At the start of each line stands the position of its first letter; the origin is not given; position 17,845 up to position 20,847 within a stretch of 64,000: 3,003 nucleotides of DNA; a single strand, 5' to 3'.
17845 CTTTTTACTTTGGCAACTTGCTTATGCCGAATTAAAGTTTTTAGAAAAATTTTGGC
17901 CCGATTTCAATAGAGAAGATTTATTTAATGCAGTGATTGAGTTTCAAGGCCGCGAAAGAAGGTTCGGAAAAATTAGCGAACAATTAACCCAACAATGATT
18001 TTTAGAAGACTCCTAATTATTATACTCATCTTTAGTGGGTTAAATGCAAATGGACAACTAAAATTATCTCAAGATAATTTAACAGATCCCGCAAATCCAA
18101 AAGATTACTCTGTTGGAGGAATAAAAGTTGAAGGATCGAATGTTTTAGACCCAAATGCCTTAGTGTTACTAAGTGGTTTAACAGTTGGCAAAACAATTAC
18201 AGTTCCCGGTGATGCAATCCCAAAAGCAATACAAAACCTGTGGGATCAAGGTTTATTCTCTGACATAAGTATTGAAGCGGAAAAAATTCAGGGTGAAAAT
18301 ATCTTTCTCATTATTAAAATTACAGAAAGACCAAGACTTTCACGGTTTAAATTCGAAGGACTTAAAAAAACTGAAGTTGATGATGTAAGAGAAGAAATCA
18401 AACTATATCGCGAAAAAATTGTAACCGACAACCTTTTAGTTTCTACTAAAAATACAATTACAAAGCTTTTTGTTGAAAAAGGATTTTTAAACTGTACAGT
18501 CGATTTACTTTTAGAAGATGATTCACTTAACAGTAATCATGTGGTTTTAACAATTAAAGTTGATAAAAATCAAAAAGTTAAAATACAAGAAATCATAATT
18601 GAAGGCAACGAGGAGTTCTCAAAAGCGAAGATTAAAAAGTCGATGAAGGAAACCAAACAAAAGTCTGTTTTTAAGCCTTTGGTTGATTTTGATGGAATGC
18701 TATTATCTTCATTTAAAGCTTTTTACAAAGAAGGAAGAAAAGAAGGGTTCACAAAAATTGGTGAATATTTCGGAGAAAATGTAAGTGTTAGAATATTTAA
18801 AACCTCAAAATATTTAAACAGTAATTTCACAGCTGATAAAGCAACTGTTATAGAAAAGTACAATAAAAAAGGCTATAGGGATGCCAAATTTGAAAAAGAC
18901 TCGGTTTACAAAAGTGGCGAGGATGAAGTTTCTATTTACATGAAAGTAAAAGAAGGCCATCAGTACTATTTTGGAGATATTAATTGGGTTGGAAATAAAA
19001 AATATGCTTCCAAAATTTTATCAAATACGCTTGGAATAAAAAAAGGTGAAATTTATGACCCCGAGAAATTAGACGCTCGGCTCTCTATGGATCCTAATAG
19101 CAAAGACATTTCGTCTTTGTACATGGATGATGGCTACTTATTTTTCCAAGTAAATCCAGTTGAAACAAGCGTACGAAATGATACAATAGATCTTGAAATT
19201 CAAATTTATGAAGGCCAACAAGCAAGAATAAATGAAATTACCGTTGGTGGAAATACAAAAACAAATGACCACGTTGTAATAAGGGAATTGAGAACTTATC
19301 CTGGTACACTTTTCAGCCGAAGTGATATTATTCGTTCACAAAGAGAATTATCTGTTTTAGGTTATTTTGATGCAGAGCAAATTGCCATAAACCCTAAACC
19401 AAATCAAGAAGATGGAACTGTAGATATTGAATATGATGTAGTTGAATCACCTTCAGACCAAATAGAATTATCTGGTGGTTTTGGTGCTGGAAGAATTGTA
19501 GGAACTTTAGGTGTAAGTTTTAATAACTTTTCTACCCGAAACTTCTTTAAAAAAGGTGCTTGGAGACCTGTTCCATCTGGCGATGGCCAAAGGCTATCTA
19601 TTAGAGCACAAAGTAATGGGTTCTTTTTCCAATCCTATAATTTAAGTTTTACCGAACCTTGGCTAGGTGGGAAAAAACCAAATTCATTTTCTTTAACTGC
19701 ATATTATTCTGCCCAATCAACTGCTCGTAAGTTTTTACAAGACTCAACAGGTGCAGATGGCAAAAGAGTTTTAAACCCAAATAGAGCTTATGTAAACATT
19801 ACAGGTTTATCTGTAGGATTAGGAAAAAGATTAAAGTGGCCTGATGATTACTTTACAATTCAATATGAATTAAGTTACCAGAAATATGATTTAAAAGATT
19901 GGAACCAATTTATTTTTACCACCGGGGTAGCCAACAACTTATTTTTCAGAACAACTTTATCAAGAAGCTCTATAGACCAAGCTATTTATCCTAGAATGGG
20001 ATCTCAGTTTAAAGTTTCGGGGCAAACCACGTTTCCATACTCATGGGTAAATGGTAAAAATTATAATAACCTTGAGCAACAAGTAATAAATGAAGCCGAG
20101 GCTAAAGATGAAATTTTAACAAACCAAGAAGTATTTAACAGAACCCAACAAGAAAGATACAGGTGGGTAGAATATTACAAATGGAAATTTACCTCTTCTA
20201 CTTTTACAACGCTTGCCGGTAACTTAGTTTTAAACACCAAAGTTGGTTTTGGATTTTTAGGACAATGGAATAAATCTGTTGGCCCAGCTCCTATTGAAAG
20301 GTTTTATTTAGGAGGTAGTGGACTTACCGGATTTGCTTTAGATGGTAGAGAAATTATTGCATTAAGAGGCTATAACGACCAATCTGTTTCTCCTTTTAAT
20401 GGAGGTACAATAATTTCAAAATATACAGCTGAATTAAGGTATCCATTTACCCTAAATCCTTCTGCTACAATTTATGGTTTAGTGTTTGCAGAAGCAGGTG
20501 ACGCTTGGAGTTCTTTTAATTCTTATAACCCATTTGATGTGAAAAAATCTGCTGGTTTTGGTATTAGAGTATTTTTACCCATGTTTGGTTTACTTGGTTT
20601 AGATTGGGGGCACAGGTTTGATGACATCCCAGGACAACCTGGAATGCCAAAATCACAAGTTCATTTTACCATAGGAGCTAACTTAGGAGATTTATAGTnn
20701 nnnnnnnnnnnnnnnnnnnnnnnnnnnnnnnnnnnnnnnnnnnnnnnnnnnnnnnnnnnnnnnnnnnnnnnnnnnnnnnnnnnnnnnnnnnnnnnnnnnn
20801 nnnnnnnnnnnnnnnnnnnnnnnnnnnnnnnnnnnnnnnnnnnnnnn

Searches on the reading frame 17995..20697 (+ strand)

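Call 76: search_protein_families(library=pfam, proteins=[window:17995-20697:+], max_evalue=0.00001)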
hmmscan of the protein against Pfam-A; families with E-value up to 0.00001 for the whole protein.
window:17995-20697:+ (900 aa): 2 families
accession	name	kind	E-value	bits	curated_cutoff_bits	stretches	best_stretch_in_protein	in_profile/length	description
PF07244.20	POTRA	-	3.8e-42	143.3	21.3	2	411-484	2-78/79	Surface antigen variable number repeat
PF08479.16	POTRA_2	-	1.4e-07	31.7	24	0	115-187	3-73/76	POTRA domain, ShlB-type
